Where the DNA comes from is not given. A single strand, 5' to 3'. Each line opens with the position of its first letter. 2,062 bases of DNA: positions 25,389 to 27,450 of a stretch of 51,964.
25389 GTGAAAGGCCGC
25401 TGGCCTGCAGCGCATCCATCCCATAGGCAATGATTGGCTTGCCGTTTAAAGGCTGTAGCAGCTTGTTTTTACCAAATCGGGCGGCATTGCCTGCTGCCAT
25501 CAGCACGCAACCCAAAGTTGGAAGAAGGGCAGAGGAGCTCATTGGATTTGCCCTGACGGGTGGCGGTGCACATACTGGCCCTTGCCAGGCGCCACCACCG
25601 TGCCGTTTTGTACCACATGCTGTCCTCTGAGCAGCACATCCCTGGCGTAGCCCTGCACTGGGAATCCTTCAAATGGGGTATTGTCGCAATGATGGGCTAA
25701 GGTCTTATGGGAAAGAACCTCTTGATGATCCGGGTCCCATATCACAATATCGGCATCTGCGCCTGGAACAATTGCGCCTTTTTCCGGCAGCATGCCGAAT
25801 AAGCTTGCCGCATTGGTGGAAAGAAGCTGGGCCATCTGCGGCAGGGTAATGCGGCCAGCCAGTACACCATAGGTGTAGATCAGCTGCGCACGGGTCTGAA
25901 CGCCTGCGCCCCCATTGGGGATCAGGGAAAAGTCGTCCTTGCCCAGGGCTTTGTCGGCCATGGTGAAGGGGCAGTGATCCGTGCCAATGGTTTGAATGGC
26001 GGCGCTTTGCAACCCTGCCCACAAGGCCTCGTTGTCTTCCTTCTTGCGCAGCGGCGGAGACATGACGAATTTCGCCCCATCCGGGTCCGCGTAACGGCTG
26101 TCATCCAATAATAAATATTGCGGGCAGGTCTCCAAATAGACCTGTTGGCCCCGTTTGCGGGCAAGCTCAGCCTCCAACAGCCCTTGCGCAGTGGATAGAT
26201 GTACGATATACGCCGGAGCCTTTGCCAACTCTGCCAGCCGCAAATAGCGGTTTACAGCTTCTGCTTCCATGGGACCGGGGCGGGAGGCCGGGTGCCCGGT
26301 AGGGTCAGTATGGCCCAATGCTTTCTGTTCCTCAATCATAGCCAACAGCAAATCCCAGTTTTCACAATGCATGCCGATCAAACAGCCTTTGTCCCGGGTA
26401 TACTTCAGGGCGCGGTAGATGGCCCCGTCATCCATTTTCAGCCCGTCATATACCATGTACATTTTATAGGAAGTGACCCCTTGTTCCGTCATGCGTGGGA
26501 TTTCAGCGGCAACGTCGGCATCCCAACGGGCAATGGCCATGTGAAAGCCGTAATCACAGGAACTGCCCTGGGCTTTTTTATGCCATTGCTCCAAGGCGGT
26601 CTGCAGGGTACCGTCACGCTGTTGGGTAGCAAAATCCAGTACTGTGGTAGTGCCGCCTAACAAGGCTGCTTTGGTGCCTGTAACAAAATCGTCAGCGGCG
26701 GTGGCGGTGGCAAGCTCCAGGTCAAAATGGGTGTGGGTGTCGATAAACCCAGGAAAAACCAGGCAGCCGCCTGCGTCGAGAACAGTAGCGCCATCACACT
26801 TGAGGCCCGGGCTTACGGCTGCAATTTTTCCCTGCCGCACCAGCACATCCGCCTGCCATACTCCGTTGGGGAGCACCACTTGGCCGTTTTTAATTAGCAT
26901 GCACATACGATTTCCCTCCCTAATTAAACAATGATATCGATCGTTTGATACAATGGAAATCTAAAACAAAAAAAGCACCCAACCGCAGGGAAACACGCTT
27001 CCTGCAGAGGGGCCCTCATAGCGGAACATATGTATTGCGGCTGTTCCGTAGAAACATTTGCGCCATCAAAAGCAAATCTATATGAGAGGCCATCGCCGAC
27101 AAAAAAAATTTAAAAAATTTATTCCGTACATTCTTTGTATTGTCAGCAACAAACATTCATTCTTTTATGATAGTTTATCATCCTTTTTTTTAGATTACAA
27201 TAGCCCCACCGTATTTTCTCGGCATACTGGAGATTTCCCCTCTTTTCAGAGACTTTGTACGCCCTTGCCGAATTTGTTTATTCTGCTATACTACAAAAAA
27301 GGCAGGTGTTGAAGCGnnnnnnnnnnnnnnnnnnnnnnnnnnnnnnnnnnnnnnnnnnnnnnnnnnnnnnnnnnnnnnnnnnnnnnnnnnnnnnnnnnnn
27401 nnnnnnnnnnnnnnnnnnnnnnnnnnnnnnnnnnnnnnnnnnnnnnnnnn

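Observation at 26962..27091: Guanine-class riboswitch variant with an enlarged L3 and altered junctions, controlling a purine-catabolic operon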

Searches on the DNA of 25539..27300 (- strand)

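Call 3: search_rna_families(source=window, start=26800, end=27300, threshold=evalue, max_evalue=10, show_alignments=5)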
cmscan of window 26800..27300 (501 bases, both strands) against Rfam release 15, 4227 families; matches with E-value up to 10: 2.
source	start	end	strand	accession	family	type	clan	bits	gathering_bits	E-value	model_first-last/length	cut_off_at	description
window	26999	27105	-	RF00167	Purine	Cis-reg; riboswitch;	CL00123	35.3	37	0.00051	1-102/102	no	Purine riboswitch aptamer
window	27096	27154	-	RF01810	pntA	Gene; sRNA;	-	18.2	54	3.6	1-62/62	no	pntA sRNA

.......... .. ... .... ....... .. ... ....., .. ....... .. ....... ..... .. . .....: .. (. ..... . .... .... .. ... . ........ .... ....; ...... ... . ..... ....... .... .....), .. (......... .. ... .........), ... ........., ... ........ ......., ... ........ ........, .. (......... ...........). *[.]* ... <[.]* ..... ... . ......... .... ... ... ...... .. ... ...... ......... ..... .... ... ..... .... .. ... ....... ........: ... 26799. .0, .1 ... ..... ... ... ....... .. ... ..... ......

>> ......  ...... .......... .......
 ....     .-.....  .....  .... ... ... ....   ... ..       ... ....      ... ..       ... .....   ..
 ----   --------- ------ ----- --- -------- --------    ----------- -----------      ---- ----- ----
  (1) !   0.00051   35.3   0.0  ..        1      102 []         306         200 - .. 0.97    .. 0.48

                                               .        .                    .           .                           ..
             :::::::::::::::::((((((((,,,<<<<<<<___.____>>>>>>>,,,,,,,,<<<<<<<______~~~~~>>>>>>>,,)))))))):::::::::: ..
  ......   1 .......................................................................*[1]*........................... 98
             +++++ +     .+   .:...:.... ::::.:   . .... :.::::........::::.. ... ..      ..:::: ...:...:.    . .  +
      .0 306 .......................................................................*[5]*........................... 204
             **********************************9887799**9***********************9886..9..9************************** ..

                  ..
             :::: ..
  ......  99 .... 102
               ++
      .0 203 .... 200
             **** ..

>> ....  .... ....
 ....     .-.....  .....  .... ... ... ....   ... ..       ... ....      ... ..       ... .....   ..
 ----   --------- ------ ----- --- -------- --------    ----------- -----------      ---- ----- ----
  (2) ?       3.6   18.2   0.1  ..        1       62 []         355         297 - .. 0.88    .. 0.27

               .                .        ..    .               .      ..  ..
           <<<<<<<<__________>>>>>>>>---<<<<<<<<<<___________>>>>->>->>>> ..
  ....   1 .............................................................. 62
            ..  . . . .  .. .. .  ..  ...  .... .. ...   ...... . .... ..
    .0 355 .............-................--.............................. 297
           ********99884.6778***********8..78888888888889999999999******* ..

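Call 22: search_rna_families(sources=[L001, L004, L007, L003], threshold=evalue, max_evalue=1, show_alignments=4)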
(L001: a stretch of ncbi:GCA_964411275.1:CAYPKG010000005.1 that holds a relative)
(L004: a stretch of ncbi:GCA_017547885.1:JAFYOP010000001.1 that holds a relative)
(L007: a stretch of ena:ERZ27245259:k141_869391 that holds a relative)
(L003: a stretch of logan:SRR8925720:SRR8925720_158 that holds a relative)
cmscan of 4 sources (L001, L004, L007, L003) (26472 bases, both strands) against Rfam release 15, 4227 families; matches with E-value up to 1: 5.
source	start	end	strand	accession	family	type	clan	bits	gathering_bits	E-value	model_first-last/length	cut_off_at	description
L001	3845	3941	+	RF00167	Purine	Cis-reg; riboswitch;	CL00123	45.4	37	9.9e-05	1-102/102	no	Purine riboswitch aptamer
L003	95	191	+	RF00167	Purine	Cis-reg; riboswitch;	CL00123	45.4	37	9.9e-05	1-102/102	no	Purine riboswitch aptamer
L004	3837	3908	+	RF03165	2dG-II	Cis-reg; riboswitch;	CL00123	40.8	60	5.7e-07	1-71/71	no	2dG-II purine riboswitch aptamer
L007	1496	1577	-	RF01194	sn2903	Gene; snRNA; snoRNA; CD-box;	CL00066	25.6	50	0.054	1-91/91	no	Small nucleolar RNA sn2903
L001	2210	2298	+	RF00300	snoZ221_snoR21b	Gene; snRNA; snoRNA; CD-box;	-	23.3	44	0.73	1-91/91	no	Small nucleolar RNA Z221/R21b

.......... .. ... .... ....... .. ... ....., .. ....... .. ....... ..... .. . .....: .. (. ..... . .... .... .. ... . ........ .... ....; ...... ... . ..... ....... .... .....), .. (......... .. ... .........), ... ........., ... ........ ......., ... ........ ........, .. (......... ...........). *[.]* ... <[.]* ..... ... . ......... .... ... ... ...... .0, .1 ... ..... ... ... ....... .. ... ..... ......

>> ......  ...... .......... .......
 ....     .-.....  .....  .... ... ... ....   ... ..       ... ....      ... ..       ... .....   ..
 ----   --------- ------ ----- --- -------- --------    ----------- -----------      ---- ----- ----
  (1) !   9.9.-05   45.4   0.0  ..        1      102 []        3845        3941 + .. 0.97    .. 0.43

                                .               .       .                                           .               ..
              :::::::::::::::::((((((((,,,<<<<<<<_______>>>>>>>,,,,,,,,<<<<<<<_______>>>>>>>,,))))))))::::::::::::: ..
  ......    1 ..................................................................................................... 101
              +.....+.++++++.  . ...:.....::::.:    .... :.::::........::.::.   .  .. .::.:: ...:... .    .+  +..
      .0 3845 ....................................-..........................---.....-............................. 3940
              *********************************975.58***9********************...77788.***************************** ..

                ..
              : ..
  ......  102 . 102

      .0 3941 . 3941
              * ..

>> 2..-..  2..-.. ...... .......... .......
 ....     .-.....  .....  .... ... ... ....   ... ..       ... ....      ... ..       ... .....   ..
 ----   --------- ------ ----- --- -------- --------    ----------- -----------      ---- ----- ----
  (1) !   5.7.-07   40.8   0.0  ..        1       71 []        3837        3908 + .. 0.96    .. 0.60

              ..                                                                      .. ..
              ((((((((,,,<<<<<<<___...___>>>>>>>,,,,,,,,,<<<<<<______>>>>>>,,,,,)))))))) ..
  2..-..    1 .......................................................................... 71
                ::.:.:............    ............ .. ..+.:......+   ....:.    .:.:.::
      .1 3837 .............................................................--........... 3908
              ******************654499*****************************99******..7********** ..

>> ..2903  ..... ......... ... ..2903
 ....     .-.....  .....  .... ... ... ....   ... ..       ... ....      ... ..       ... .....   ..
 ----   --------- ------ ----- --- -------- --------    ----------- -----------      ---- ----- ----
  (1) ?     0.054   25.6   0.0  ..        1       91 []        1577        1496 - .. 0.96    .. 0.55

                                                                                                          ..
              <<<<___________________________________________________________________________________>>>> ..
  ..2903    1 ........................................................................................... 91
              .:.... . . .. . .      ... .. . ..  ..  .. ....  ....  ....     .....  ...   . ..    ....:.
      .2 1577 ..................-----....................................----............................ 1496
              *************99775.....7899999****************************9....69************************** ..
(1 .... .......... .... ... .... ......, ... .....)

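Call 36: build_rna_model(alignment_id=A3, structure=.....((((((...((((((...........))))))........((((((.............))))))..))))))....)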
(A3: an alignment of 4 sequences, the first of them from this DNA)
Model R1 built from alignment A3 (4 sequences, 82 columns); structure: as given.
model positions 76; base pairs 18; branch points 1; effective number of sequences 1.89; information 0.744 bits per position. Calibrated on 0.2 Mb of random sequence (short: E-values are rough).
structure used (alignment columns):
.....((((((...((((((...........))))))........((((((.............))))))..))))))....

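Call 37: search_with_rna_model(model_id=R1, sources=[window, L001, L004, L007, L008, L009, L010, L011, L012, L013, L014, L015, L016, L017, L018, L019, L020, L021, L022, L023, L024, L025, L026, L027, L028, L029, L030, L031, L032, L033, L034, L035, L036, L037, L038, L039, L040, L041, L042, L043, L044, L045, L046, L047, L048, L049, L050, L051, L052, L053, L054, L055, L056, L057, L058, L059, L060, L061, L062, L063, L064, L065, L066, L067, L068, L069, L070, L071, L072, L073, L074, L075, L076, L077, L078, L079, L080, L081, L082, L083, L084, L085, L086, L087], max_evalue=10, show_alignments=0)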
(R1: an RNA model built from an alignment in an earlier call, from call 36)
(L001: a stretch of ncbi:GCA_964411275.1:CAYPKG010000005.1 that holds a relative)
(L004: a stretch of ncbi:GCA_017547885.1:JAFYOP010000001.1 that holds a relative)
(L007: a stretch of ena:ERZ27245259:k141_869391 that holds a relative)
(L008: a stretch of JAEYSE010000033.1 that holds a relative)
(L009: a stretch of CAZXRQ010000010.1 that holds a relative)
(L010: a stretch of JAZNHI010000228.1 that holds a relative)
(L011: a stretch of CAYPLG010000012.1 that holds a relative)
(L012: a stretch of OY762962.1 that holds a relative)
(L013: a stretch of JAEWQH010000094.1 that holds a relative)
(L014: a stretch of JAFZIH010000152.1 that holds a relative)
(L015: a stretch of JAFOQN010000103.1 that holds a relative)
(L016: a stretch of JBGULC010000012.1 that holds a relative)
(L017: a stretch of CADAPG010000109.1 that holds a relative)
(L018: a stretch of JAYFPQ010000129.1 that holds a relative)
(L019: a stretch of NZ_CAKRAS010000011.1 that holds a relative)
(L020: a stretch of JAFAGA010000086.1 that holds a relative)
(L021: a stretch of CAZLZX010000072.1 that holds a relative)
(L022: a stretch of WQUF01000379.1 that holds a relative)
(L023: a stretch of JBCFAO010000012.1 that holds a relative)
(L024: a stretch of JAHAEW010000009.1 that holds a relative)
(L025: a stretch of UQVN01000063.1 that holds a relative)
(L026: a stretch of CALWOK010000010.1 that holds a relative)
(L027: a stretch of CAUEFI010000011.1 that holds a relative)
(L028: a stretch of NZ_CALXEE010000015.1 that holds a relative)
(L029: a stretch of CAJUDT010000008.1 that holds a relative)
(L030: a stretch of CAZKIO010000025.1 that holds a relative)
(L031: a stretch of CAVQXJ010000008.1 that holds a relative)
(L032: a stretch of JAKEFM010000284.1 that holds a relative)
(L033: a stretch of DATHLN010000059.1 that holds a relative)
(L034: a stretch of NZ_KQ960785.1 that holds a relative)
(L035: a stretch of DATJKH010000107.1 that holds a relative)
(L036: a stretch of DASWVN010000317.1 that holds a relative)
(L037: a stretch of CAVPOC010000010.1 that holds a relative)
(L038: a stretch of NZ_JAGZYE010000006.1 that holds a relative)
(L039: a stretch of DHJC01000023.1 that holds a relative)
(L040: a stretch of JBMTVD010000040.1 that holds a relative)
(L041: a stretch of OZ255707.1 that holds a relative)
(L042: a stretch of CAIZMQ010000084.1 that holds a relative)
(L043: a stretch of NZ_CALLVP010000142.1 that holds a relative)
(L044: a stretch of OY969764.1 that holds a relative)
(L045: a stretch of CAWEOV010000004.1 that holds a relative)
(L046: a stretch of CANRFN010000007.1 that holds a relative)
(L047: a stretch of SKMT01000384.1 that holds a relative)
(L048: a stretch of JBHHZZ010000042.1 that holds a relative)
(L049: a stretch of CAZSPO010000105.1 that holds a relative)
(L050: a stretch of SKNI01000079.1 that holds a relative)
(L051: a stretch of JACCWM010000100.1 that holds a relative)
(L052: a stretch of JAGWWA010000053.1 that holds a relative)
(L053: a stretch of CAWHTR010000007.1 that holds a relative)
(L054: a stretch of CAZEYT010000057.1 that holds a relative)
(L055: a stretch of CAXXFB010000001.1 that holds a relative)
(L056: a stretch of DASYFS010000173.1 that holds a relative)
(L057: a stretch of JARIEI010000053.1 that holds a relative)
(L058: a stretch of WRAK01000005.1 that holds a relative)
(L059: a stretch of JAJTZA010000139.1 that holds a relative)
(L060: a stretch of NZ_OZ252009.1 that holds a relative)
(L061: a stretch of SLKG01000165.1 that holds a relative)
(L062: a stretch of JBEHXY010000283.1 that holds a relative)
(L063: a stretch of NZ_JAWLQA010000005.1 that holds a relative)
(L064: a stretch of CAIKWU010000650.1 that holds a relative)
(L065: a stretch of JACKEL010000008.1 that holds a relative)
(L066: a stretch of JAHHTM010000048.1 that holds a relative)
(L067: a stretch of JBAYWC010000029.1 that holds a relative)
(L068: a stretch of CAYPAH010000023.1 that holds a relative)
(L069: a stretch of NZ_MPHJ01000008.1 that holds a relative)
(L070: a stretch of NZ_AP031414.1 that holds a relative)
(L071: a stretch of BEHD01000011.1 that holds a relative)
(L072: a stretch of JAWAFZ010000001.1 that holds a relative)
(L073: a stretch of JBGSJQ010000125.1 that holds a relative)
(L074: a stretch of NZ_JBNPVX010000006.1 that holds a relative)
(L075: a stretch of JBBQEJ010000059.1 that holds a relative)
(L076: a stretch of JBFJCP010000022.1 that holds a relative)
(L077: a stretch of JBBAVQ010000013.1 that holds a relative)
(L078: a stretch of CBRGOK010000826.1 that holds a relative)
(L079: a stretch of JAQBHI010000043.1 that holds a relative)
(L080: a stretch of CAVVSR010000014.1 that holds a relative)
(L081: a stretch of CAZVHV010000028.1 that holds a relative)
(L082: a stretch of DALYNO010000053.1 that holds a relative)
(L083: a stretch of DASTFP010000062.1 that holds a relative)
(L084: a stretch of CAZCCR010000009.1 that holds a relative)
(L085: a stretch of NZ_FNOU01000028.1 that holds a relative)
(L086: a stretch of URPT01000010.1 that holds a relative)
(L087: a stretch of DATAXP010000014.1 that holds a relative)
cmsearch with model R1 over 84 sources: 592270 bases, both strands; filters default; matches with E-value up to 10: 8.
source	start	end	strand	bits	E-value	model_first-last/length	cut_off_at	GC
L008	2842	2915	+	91.7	1.2e-22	1-76/76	no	0.57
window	27011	27091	-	87.6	1.6e-21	1-76/76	no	0.47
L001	3859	3929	+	87.3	2.1e-21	1-76/76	no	0.48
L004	3834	3910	+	85.9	5.1e-21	1-76/76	no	0.61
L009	2866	2937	+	53.2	1e-11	1-76/76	no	0.62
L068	2856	2928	+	49.1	1.5e-10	1-76/76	no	0.6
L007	347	405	+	40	5.5e-08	1-76/76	no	0.49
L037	6207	6252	-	11.9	5.3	1-76/76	no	0.7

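Call 53: search_rna_families(sources=[L088, L104, L107, L119, L132, L096, L091, L103, L126, L128, L146, L164, L209, L210, L211, L008, L009, L068, L187], threshold=gathering)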
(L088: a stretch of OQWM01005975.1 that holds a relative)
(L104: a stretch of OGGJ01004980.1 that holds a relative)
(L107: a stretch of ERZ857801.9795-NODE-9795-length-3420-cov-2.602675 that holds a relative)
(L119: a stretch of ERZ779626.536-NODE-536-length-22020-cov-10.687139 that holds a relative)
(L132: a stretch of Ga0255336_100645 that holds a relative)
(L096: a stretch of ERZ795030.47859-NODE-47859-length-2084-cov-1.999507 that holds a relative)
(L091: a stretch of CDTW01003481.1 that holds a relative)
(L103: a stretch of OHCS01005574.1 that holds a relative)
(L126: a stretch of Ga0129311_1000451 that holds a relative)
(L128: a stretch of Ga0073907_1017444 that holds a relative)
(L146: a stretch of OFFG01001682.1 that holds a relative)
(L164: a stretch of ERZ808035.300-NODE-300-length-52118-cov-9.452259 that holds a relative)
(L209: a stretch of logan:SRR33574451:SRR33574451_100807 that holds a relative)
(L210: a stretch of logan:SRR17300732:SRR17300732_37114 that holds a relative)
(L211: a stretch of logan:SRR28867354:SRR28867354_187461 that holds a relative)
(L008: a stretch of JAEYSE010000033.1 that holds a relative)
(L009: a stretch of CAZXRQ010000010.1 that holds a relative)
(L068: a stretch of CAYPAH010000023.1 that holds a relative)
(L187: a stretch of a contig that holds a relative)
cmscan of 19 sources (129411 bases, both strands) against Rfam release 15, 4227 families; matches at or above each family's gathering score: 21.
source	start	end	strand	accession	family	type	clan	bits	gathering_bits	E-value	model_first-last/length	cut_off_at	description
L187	1172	1272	-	RF00167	Purine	Cis-reg; riboswitch;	CL00123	74.9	37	3.6e-11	1-102/102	no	Purine riboswitch aptamer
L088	3631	3704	-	RF00005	tRNA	Gene; tRNA;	CL00001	63.9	29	3.1e-11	1-71/71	no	tRNA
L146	1349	1447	-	RF00167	Purine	Cis-reg; riboswitch;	CL00123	61.8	37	5.3e-08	1-102/102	no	Purine riboswitch aptamer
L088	3739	3810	-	RF00005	tRNA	Gene; tRNA;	CL00001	61.4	29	1.5e-10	1-71/71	no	tRNA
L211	460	561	+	RF00167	Purine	Cis-reg; riboswitch;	CL00123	60.5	37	1.1e-07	1-102/102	no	Purine riboswitch aptamer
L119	6514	6612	-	RF00167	Purine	Cis-reg; riboswitch;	CL00123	58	37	4.3e-07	1-102/102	no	Purine riboswitch aptamer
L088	3850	3923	-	RF00005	tRNA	Gene; tRNA;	CL00001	55.9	29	4.7e-09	1-71/71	no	tRNA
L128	552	651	+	RF00167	Purine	Cis-reg; riboswitch;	CL00123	54.6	37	2.8e-06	1-102/102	no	Purine riboswitch aptamer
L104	311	409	+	RF00167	Purine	Cis-reg; riboswitch;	CL00123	52.7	37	8.2e-06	1-102/102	no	Purine riboswitch aptamer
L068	2842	2940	+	RF00167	Purine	Cis-reg; riboswitch;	CL00123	51.8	37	1.4e-05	1-102/102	no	Purine riboswitch aptamer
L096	787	885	-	RF00167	Purine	Cis-reg; riboswitch;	CL00123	49.7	37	4.5e-05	1-102/102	no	Purine riboswitch aptamer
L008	2828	2927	+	RF00167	Purine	Cis-reg; riboswitch;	CL00123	48.5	37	8.8e-05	1-102/102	no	Purine riboswitch aptamer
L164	3795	3893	+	RF00167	Purine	Cis-reg; riboswitch;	CL00123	47.3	37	0.00017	1-102/102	no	Purine riboswitch aptamer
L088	5372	5471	-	RF00167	Purine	Cis-reg; riboswitch;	CL00123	46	37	0.00035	1-102/102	no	Purine riboswitch aptamer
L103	2454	2554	-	RF00167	Purine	Cis-reg; riboswitch;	CL00123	44.7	37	0.0007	1-102/102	no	Purine riboswitch aptamer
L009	2852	2949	+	RF00167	Purine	Cis-reg; riboswitch;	CL00123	44.3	37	0.00091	1-102/102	no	Purine riboswitch aptamer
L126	5735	5837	+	RF00167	Purine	Cis-reg; riboswitch;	CL00123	44.2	37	0.00095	1-102/102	no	Purine riboswitch aptamer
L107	3124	3187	-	RF00167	Purine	Cis-reg; riboswitch;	CL00123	42.6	37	0.0023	20-86/102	no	Purine riboswitch aptamer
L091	1307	1405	-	RF00167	Purine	Cis-reg; riboswitch;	CL00123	42.5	37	0.0024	1-102/102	no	Purine riboswitch aptamer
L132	6808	6904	+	RF00167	Purine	Cis-reg; riboswitch;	CL00123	38.9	37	0.018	1-102/102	no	Purine riboswitch aptamer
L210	11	90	+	RF00167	Purine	Cis-reg; riboswitch;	CL00123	37.4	37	0.042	18-102/102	no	Purine riboswitch aptamer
